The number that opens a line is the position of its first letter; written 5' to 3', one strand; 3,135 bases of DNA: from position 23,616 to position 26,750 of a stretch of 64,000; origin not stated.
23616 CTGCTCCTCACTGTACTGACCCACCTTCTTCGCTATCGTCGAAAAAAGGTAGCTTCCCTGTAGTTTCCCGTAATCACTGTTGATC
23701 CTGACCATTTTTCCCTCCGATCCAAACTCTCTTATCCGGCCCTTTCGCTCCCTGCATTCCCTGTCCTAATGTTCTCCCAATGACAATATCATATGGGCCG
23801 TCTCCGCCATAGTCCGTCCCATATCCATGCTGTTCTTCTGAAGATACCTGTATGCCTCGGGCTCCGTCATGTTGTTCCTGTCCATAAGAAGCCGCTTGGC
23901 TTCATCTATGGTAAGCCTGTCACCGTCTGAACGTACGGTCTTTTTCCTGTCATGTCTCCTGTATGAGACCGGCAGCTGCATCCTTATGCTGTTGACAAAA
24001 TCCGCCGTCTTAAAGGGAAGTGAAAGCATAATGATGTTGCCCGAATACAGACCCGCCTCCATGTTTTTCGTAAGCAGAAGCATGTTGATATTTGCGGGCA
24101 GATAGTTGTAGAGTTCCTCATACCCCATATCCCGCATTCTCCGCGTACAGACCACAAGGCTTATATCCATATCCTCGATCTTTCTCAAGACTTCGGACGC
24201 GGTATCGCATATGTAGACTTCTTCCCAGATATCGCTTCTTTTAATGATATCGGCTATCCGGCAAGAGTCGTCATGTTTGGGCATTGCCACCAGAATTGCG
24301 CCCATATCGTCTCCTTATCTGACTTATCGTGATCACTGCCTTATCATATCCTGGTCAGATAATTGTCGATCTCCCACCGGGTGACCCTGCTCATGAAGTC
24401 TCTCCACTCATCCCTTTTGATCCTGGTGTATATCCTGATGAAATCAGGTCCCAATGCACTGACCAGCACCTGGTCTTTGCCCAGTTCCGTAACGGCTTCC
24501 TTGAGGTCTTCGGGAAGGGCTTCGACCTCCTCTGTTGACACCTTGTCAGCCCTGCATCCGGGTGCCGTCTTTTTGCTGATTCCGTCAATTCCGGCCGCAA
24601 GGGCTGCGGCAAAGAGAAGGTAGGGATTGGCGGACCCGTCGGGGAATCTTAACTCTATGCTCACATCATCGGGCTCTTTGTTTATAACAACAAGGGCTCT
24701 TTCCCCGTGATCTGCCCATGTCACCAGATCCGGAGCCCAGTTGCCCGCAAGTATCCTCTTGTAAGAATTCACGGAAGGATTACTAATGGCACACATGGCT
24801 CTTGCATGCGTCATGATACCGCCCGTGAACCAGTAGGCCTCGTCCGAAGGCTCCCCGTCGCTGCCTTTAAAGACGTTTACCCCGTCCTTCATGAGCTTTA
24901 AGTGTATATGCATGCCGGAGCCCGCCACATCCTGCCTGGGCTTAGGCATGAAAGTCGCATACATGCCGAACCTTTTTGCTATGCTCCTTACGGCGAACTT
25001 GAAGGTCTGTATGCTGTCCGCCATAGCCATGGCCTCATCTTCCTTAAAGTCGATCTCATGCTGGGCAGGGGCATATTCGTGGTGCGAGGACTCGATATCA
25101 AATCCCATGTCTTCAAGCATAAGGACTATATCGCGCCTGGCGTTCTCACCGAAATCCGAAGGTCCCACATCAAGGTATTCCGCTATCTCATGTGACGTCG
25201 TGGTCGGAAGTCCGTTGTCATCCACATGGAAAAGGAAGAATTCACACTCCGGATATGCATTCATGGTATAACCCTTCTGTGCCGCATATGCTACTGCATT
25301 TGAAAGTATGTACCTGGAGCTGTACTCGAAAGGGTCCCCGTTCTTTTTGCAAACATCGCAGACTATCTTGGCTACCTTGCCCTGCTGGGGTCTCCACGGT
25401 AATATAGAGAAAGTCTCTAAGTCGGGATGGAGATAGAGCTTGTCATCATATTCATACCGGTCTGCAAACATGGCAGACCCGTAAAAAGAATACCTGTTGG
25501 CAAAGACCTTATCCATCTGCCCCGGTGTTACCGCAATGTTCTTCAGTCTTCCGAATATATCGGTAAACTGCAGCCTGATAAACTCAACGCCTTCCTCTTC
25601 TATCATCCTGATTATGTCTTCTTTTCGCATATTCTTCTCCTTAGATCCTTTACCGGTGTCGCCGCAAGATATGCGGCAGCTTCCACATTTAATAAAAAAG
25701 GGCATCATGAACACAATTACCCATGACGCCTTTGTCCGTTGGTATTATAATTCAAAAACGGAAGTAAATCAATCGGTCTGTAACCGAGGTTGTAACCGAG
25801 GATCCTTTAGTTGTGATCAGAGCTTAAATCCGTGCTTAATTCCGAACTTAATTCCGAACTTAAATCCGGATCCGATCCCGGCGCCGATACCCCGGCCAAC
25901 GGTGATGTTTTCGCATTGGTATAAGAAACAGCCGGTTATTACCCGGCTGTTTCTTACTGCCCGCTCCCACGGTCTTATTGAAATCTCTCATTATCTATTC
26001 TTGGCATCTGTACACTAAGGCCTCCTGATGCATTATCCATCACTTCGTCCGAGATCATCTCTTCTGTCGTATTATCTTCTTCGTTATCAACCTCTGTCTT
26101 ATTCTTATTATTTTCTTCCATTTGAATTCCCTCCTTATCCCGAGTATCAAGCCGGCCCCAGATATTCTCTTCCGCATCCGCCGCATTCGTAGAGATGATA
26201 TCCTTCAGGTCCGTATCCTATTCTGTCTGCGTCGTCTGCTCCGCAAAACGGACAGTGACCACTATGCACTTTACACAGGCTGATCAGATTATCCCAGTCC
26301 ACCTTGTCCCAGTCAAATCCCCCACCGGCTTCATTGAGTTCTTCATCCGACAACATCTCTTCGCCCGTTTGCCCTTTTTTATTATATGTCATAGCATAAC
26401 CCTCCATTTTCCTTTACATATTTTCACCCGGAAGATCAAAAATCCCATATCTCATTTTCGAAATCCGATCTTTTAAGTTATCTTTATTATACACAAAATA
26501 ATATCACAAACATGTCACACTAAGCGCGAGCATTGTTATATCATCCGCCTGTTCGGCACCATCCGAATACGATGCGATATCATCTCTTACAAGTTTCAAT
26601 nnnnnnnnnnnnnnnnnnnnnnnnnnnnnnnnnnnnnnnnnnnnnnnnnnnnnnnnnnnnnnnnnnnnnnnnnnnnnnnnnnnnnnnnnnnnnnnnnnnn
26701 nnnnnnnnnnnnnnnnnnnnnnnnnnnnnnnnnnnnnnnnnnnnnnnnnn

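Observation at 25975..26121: Unannotated 48-aa gene encoding a double-glycine-leader peptide with a 14-residue linear core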

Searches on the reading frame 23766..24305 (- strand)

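Call 6: search_protein_families(library=pfam, proteins=[window:23766-24305:-], max_evalue=0.01)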
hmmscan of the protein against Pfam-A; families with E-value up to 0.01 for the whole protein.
window:23766-24305:- (179 aa): 1 family
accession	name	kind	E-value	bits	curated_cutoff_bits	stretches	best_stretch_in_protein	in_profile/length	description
PF03861.19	ANTAR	-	4.1e-16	58.9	27.3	1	129-174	9-54/54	ANTAR domain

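Call 7: search_protein_families(library=ncbifam, proteins=[window:23766-24305:-], max_evalue=0.01)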
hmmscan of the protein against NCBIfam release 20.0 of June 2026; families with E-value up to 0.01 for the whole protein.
window:23766-24305:- (179 aa): 0 families

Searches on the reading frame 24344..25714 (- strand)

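Call 6: search_protein_families(library=pfam, proteins=[window:24344-25714:-], max_evalue=0.01)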
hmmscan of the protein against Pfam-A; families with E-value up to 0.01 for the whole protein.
window:24344-25714:- (456 aa): 2 families
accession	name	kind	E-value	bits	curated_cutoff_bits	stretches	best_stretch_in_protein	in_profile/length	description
PF00120.29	Gln-synt_C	-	2.9e-102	342.7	24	1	131-452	2-344/344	Glutamine synthetase, catalytic domain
PF03951.24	Gln-synt_N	-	5.2e-16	58.5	33.4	1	43-123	2-81/82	Glutamine synthetase, beta-Grasp domain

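Call 7: search_protein_families(library=ncbifam, proteins=[window:24344-25714:-], max_evalue=0.01)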
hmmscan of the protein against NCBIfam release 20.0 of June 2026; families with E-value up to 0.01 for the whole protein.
window:24344-25714:- (456 aa): 5 families
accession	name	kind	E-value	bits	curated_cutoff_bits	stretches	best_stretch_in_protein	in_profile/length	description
TIGR00653.1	GlnA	equivalog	7.1e-111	371.1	429.15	2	176-453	170-461/462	type I glutamate--ammonia ligase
TIGR03105.1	gln_synth_III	equivalog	1.2e-99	333.8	469.6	1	37-453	4-434/435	type III glutamate--ammonia ligase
NF045547.1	GGputSyn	equivalog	3.4e-69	233.7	650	1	31-448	2-438/438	gamma-glutamylputrescine synthetase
NF007006.0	PRK09469.1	equivalog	6.3e-66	222.8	845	2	179-440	179-454/469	glutamate--ammonia ligase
NF041605.1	gln_syn_GlnII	equivalog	0.00033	19.9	500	1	112-273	67-233/333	glutamine synthetase GlnII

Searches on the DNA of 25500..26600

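Call 48: search_rna_families(source=window, start=25500, end=26600, threshold=evalue, max_evalue=1)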
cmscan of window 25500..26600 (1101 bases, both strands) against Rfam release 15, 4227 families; matches with E-value up to 1: 0.
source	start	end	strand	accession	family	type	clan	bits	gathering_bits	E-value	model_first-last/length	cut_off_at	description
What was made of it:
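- Tried and rejected: No RNA family matched (call 48).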

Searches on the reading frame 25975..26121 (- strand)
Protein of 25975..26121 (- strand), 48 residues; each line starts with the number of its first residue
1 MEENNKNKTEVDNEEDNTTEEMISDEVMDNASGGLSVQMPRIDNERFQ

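Call 6: search_protein_families(library=pfam, proteins=[window:25975-26121:-], max_evalue=0.01)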
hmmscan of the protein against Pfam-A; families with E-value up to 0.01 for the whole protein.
window:25975-26121:- (48 aa): 0 families

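Call 7: search_protein_families(library=ncbifam, proteins=[window:25975-26121:-], max_evalue=0.01)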
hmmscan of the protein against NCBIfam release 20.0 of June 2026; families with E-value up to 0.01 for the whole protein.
window:25975-26121:- (48 aa): 0 families

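Call 9: find_homologous_proteins(query=window:25975-26121:-, max_evalue=1)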
Query window:25975-26121:- (48 aa): 2 proteins with E <= 1 among 2 candidates.
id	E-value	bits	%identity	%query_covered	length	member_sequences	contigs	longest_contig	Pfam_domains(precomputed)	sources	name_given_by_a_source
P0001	6.0e-22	92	100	100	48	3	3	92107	-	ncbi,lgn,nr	ncbi:MAG: hypothetical protein K6F28_04395 [Lachnospiraceae bacterium]|nr:hypothetical protein [Lach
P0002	7.2e-20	86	96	98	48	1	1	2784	-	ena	-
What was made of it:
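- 25975..26121 (-): pepB: 48-codon gene plus stop. Leader codons 1-34 are at 26121..26020, ending in GG. The predicted 14-residue core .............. is at 26019..25978, and the stop is at 25977..25975. GenBank lists it as hypothetical protein K6F28_04395 (call 9).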

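Call 13: find_encoding_contigs(protein=P0002, flank=10000)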
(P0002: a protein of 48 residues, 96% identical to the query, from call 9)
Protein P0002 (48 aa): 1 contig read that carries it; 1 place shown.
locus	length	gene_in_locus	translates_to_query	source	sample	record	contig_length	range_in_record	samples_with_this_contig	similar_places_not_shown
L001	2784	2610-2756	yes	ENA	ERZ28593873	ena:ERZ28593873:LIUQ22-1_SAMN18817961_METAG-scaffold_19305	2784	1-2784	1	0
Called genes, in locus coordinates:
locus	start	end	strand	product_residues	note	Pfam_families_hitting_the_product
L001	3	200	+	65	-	?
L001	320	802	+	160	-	-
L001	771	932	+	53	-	-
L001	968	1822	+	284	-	-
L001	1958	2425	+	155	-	-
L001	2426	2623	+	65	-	-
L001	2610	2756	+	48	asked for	-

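Call 14: find_encoding_contigs(protein=P0001, flank=10000)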
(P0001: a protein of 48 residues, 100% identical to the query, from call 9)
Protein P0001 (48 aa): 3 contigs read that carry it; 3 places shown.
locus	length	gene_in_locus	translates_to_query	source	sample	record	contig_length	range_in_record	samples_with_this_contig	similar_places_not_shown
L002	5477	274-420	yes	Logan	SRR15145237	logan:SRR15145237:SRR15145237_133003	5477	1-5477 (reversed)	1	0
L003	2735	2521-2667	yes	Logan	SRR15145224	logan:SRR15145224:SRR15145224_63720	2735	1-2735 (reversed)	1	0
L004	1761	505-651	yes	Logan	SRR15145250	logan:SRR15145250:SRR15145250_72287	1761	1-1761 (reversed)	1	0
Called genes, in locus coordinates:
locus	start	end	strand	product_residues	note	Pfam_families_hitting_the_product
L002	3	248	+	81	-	?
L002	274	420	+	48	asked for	-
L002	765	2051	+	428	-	PF03951:Gln-synt_N, PF00120:Gln-synt_C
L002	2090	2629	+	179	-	PF03861:ANTAR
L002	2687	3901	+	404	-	PF00155:Aminotran_1_2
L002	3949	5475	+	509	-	?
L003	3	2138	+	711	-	?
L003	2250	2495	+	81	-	-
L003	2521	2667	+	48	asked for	-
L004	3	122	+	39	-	?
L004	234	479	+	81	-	-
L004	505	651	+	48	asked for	-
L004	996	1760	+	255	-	?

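Call 20: search_protein_families(library=pfam, proteins=[L001:320-799:+, L001:699-929:+, L001:959-1819:+, L001:1958-2422:+, L001:2426-2620:+], max_evalue=0.1)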
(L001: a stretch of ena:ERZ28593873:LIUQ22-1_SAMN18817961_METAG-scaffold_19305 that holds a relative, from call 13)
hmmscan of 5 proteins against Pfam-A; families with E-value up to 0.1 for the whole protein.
L001:320-799:+ (160 aa): 5 families
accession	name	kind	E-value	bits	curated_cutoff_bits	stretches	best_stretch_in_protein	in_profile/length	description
PF12932.12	Sec16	-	0.023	15.6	23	0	72-109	19-56/119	Vesicle coat trafficking protein Sec16 mid-region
PF05531.17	NPV_P10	-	0.034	15.1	29.8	0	10-35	35-60/75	Nucleopolyhedrovirus P10 protein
PF20463.3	PDH_C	-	0.065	14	22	1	8-46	63-101/102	Prephenate dehydrogenase, dimerization domain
PF06428.16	Sec2p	-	0.068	13.6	28.5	0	105-132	61-88/92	GDP/GTP exchange factor Sec2p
PF09278.17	MerR-DNA-bind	-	0.077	14.1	25.4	0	17-34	46-63/65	MerR, DNA binding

L001:699-929:+ (77 aa): 0 families

L001:959-1819:+ (287 aa): 0 families

L001:1958-2422:+ (155 aa): 0 families

L001:2426-2620:+ (65 aa): 2 families
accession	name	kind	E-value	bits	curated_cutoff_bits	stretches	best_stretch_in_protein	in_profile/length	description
PF17075.10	RRT14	-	0.013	16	27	1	30-61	98-129/196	Regular of rDNA transcription protein 14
PF25190.1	Tad5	-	0.052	14.1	27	1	8-62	28-85/123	Type I Thoeris inhibitor Tad5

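Call 28: search_protein_representatives(alignment_id=A1)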
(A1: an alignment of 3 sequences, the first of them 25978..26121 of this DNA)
Query: 3 sequences, 48 profile positions. Proteins with E-value up to 0.001 (for the whole library): 2; up to 1e-10: 1; up to 1e-30: 0. The best 2 are listed.
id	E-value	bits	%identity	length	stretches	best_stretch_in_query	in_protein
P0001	5.4e-30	119.1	-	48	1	1-48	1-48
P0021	6.2e-05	38.8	-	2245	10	29-39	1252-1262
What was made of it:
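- It is an orphan with a very narrow distribution (calls 9, 28).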

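Call 36: find_related_loci(query=window:25978-26121:-, collection=metagenome_contigs, flank=10000)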
Query window:25978-26121:- (48 aa) in metagenome_contigs; peptide patterns used: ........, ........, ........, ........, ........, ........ (x = any residue, [..] = any of these).
217 stretches matched a pattern, but none encodes a relative of the query by tblastn (E <= 1e-3).

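Call 37: find_related_loci(query=window:25978-26121:-, collection=viral_contigs, flank=10000)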
Query window:25978-26121:- (48 aa) in viral_contigs; peptide patterns used: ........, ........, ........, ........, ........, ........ (x = any residue, [..] = any of these).
20 stretches matched a pattern, but none encodes a relative of the query by tblastn (E <= 1e-3).
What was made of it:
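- The core has no homologue in 5.8e9 clustered proteins, 1.84e9 representatives, JGI metagenome contigs or IMG/VR (calls 9, 28, 36, 37).
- Tried and rejected: I searched with the word-indexed protein search (call 9), a profile search of 1.84e9 representatives (call 28; the single extra hit is a repetitive 2,245-aa protein matching only profile positions 29-39), JGI metagenome contigs (call 36) and IMG/VR (call 37).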

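Call 38: search_protein_families(library=phrogs, proteins=[L001:320-799:+, L001:699-929:+, L001:959-1819:+, L001:1958-2422:+, L001:2426-2620:+, L001:3-200:+], max_evalue=0.01)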
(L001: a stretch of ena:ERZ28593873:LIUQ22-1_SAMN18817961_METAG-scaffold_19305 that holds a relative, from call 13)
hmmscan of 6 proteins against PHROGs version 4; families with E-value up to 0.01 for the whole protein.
L001:320-799:+ (160 aa): 2 families
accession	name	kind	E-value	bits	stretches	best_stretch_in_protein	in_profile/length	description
phrog_1330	-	tail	0.0068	15.3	1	6-126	444-544/1361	tail protein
phrog_4413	-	tail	0.0097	17.1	0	67-125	50-111/153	minor tail protein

L001:699-929:+ (77 aa): 0 families

L001:959-1819:+ (287 aa): 1 family
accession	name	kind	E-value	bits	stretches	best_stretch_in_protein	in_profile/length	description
phrog_16490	-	unknown function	6.8e-12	46.6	1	28-253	14-230/286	-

L001:1958-2422:+ (155 aa): 1 family
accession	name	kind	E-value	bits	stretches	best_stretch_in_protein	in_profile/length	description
phrog_20016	-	unknown function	0.0074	16.9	1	53-125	47-123/141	-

L001:2426-2620:+ (65 aa): 0 families

L001:3-200:+ (65 aa): 0 families

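Call 39: search_dna_similar(query=L001:959-1819:+, collection=phages, mode=protein, max_rows=10)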
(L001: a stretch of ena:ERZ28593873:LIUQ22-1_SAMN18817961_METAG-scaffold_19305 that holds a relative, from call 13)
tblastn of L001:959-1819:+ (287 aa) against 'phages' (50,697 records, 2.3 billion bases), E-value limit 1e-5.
Records with a match: 3; places in all: 3; records where one place covers at least 80% of the query: 0.
Best place of each record, by identity: <60% 3.
By first word of the organism name: Bacteriophage 2; Butyrivibrio 1.
By host as written in the record: - 2; Butyrivibrio fibrisolvens DSM 3071 1.
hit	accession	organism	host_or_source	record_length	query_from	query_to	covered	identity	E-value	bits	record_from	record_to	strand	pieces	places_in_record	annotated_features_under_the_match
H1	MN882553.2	Butyrivibrio virus Ceridwen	Butyrivibrio fibrisolvens DSM 3071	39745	77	280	71%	31.9%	2e-19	94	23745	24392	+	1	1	hypothetical protein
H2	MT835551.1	Bacteriophage sp.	human fecal samples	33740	96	264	59%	27.2%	8e-6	53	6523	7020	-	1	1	record has no annotation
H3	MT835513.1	Bacteriophage sp.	human fecal samples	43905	105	241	48%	30.7%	4e-7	57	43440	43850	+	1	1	record has no annotation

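Call 41: get_annotated_region(hit=H1, flank=4000)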
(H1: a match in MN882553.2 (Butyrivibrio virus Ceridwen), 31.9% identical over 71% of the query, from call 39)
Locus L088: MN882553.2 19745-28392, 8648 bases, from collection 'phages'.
description: Butyrivibrio virus Ceridwen, complete genome.
organism: Butyrivibrio virus Ceridwen (NCBI taxid 2696359)
taxonomy: Viruses; Duplodnaviria; Heunggongvirae; Uroviricota; Caudoviricetes
host: Butyrivibrio fibrisolvens DSM 3071; source: -; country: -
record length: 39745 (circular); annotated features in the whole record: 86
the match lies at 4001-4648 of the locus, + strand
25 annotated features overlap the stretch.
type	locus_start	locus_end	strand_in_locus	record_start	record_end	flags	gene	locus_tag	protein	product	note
CDS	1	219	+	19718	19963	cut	-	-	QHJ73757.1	hypothetical protein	Hypothetical coding region with unknown function. ORF predicted by GeneMarkS-2, Glimmer3, Phanotate-v1.1.2, ...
regulatory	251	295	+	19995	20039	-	-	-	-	terminator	Predicted by FindTerm v2.8.1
CDS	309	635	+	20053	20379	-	-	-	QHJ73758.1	hypothetical protein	Hypothetical coding region with unknown function. ORF predicted by Phanotate-v1.1.2, Prodigal-v2.6.3. Alternative ORF ...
CDS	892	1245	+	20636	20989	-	-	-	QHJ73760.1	hypothetical protein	Hypothetical coding region with unknown function. ORF predicted by GeneMarkS-2, Glimmer3, Phanotate-v1.1.2, ...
CDS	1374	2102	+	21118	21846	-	-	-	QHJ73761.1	hypothetical protein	Pfam endo-beta-N-acetylglucosaminidase domain 17-157bp (PF01832.20), putative peptidoglycan binding domain 1 184-239bp ...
regulatory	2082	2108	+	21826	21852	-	-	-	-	promoter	promoter predicted by PhagePromoter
CDS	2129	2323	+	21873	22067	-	-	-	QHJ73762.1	hypothetical protein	Hypothetical coding region with unknown function. ORF predicted by GeneMarkS-2, Glimmer3, Phanotate-v1.1.2, ...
CDS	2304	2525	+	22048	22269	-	-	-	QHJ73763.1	hypothetical protein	Hypothetical coding region with unknown function. ORF predicted by Phanotate-v1.1.2, Prodigal-v2.6.3, starting with ...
regulatory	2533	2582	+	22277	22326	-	-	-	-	terminator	Predicted by FindTerm v2.8.1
CDS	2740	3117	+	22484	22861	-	-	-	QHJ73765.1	hypothetical protein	Similar to unchracterised hypothetical protein in Geobacillus phage GBK2 (VOG5369, YP_009010506.1). ORF predicted by ...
CDS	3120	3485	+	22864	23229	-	-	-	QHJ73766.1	hypothetical protein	Hypothetical coding region with unknown function. ORF predicted by GeneMarkS-2, Glimmer3, Phanotate-v1.1.2, ...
CDS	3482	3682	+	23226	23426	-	-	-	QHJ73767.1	hypothetical protein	Hypothetical coding region with unknown function. ORF predicted by GeneMarkS-2, Phanotate-v1.1.2, Prodigal-v2.6.3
CDS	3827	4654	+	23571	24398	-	-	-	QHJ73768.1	hypothetical protein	Hypothetical coding region with unknown function. ORF predicted by GeneMarkS-2, Phanotate-v1.1.2, Prodigal-v2.6.3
CDS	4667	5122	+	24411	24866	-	-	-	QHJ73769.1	hypothetical protein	Hypothetical coding region with unknown function. ORF predicted by GeneMarkS-2, Glimmer3, Phanotate-v1.1.2, ...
regulatory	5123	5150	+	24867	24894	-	-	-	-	promoter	promoter predicted by PhagePromoter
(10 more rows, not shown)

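Call 58: find_related_loci(query=L001:959-1819:+, collection=viral_contigs, flank=6000)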
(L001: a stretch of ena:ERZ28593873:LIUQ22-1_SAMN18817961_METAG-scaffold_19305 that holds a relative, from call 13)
Query L001:959-1819:+ (287 aa) in viral_contigs; peptide patterns used: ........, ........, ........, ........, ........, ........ (x = any residue, [..] = any of these).
346 stretches matched a pattern; 333 encode a relative of the query (tblastn E <= 1e-3); the best 80 are kept; 80 distinct loci.
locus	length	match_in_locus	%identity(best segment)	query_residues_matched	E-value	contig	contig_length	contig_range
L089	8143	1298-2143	81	7-287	1e-138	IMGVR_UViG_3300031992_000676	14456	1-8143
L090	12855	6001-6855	78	2-287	1e-134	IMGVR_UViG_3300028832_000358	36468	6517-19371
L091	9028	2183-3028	81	3-281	4e-132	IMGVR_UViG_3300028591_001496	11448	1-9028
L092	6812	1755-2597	78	7-287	4e-131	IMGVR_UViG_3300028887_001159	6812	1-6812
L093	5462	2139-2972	78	4-287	1e-130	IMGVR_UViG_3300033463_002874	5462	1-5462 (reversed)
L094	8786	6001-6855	74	2-287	4e-130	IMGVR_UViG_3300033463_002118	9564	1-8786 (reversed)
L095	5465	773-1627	74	2-287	1e-130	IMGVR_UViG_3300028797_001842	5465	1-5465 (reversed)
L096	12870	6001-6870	78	2-287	8e-129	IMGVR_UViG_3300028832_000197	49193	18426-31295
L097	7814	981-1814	78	7-287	2e-128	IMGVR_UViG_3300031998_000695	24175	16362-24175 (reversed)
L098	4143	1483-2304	73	7-287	2e-128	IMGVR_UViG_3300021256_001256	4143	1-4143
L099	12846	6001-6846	75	4-287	1e-126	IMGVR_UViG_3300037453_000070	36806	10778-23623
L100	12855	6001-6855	76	2-287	2e-124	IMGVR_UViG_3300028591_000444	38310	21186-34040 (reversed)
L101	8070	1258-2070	73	2-279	6e-124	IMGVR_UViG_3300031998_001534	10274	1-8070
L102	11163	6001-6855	77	4-287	4e-124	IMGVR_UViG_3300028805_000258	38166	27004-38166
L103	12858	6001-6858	77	4-287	4e-124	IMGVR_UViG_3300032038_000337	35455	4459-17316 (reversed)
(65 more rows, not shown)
